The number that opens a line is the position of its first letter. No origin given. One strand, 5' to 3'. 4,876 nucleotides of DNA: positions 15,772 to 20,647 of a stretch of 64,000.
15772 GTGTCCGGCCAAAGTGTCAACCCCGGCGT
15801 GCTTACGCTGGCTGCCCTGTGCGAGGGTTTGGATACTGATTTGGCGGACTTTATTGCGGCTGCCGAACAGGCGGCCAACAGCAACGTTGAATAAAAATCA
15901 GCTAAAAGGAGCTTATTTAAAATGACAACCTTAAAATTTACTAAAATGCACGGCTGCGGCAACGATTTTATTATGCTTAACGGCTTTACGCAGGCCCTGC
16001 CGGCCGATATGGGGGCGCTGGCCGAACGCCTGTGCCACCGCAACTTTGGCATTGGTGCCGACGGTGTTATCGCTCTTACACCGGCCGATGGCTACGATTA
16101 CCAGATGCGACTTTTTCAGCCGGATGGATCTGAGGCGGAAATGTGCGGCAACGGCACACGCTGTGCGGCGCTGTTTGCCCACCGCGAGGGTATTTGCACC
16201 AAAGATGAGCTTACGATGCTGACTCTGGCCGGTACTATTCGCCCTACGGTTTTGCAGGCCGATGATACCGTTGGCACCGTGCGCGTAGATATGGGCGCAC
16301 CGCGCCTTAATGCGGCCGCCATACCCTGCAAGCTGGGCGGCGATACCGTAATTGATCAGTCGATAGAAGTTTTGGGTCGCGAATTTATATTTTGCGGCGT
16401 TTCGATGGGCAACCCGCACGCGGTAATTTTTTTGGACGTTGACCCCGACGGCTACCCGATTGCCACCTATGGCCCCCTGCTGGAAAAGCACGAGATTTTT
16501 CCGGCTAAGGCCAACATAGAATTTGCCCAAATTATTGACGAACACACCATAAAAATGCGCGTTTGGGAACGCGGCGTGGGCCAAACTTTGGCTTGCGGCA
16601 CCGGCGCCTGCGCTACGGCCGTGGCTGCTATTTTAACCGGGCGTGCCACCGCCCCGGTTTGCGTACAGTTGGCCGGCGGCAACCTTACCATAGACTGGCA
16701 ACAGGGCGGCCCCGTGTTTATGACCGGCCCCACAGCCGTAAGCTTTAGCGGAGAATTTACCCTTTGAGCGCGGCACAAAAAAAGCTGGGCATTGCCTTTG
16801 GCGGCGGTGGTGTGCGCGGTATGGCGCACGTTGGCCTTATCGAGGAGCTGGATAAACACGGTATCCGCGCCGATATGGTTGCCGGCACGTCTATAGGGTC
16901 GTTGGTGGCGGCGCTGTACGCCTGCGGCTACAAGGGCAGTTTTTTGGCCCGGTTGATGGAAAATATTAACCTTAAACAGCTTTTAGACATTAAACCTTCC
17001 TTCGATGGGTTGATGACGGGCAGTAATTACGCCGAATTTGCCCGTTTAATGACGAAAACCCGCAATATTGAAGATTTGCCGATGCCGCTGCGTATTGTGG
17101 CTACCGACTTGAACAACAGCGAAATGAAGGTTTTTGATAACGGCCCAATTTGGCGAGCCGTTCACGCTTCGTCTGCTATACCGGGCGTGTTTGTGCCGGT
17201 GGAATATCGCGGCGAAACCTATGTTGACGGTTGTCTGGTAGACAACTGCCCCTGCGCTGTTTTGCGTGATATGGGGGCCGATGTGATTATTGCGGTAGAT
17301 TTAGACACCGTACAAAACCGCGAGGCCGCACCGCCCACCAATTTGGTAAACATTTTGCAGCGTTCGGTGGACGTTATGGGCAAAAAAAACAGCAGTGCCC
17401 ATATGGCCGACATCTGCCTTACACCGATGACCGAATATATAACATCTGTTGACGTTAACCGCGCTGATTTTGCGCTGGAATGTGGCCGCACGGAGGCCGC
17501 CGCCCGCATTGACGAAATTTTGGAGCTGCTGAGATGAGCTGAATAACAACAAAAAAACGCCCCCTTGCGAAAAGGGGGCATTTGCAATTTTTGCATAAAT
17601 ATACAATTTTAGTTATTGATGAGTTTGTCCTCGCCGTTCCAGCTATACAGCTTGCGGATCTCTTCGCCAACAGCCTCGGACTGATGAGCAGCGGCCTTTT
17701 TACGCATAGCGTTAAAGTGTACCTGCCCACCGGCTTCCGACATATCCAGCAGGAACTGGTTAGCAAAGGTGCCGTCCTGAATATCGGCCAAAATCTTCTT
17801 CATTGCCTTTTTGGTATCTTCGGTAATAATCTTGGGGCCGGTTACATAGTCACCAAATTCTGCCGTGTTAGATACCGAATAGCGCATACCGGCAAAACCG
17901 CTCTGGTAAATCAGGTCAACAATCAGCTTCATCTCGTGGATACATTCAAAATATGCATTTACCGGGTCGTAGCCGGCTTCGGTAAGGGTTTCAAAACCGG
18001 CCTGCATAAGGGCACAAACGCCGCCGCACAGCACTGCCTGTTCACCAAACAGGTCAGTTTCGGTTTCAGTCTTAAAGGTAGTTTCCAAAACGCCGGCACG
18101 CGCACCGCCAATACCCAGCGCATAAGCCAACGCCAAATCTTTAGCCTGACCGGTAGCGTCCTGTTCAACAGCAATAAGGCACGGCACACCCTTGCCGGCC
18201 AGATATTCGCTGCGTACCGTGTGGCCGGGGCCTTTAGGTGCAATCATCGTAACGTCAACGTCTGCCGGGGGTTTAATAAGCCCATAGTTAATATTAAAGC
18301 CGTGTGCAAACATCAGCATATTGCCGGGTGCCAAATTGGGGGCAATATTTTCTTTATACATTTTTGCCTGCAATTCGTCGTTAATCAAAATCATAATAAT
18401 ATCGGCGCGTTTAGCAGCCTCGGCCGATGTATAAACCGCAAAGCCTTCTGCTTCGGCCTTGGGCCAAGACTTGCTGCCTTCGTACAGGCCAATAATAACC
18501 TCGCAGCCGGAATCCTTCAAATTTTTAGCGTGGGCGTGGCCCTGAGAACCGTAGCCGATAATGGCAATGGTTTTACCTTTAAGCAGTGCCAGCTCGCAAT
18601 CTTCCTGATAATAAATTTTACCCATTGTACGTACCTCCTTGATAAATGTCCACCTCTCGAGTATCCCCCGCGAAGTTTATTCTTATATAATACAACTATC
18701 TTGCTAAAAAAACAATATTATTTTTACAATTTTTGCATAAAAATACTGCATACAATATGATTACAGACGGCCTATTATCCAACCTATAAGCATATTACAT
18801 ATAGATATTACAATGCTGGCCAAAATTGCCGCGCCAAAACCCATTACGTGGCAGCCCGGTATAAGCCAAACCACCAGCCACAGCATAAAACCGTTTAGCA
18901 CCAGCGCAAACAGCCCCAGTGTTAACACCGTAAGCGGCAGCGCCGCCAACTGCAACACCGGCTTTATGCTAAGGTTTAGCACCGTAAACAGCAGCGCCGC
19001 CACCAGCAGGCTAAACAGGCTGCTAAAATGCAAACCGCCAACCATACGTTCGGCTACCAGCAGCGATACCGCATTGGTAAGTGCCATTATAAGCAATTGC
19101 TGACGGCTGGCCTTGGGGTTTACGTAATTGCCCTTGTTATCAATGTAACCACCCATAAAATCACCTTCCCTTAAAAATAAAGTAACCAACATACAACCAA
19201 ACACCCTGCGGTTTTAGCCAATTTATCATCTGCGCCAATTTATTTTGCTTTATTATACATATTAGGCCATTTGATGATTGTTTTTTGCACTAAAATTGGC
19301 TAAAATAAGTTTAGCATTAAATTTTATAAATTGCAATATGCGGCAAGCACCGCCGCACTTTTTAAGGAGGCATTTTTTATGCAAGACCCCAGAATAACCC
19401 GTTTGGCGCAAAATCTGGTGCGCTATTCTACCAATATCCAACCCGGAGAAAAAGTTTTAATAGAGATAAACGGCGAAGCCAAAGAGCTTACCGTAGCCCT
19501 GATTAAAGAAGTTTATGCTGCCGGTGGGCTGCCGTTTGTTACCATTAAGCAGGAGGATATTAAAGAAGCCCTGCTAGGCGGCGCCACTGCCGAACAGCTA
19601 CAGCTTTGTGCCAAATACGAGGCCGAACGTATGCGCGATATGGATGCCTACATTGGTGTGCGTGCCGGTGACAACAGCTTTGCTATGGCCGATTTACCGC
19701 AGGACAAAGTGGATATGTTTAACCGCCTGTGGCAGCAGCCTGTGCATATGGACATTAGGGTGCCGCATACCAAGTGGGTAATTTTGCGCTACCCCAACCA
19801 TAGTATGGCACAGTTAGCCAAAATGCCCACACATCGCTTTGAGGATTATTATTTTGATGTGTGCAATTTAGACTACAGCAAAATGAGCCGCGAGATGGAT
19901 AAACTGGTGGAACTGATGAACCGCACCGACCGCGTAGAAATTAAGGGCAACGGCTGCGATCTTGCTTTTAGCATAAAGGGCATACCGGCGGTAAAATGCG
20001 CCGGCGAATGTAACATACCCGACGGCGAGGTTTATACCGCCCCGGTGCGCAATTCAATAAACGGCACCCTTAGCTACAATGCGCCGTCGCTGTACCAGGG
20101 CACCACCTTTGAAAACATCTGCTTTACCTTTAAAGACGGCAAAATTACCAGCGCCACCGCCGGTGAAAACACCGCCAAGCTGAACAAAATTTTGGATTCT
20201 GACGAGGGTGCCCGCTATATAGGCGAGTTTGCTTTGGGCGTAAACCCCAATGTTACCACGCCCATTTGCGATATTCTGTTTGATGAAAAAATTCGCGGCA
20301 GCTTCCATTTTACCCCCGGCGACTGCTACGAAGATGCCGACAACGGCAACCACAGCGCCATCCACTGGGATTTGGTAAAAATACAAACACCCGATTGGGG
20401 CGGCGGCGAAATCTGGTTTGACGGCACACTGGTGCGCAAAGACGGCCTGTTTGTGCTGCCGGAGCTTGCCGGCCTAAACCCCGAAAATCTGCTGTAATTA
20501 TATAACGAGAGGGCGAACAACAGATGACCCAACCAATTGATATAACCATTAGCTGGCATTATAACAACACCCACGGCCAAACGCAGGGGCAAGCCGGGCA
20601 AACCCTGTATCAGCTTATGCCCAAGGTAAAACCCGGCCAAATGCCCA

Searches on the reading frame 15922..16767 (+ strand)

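Call 23: search_protein_families(library=ncbifam, proteins=[window:15922-16767:+], max_evalue=0.00001)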
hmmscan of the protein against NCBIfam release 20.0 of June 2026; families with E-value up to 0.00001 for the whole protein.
window:15922-16767:+ (281 aa): 2 families
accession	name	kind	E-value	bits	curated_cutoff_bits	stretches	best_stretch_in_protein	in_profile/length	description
TIGR00652.1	DapF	equivalog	2e-83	279.9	114.65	1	5-279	2-268/270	diaminopimelate epimerase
NF038284.1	bifunc_DapF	exception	3.7e-27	95.3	350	1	2-270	8-253/254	bifunctional diaminopimelate epimerase/glutamate racemase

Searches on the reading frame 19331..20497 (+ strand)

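Call 23: search_protein_families(library=ncbifam, proteins=[window:19331-20497:+], max_evalue=0.00001)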
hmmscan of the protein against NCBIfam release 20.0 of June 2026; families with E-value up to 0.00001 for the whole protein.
window:19331-20497:+ (388 aa): 0 families

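Call 25: search_protein_families(library=pfam, proteins=[window:19331-20497:+], max_evalue=0.00001)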
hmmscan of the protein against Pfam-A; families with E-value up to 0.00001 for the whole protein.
window:19331-20497:+ (388 aa): 1 family
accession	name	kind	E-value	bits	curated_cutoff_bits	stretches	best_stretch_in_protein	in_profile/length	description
PF02073.20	Peptidase_M29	-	2.8e-55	188.2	27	1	20-349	3-381/406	Thermophilic metalloprotease (M29)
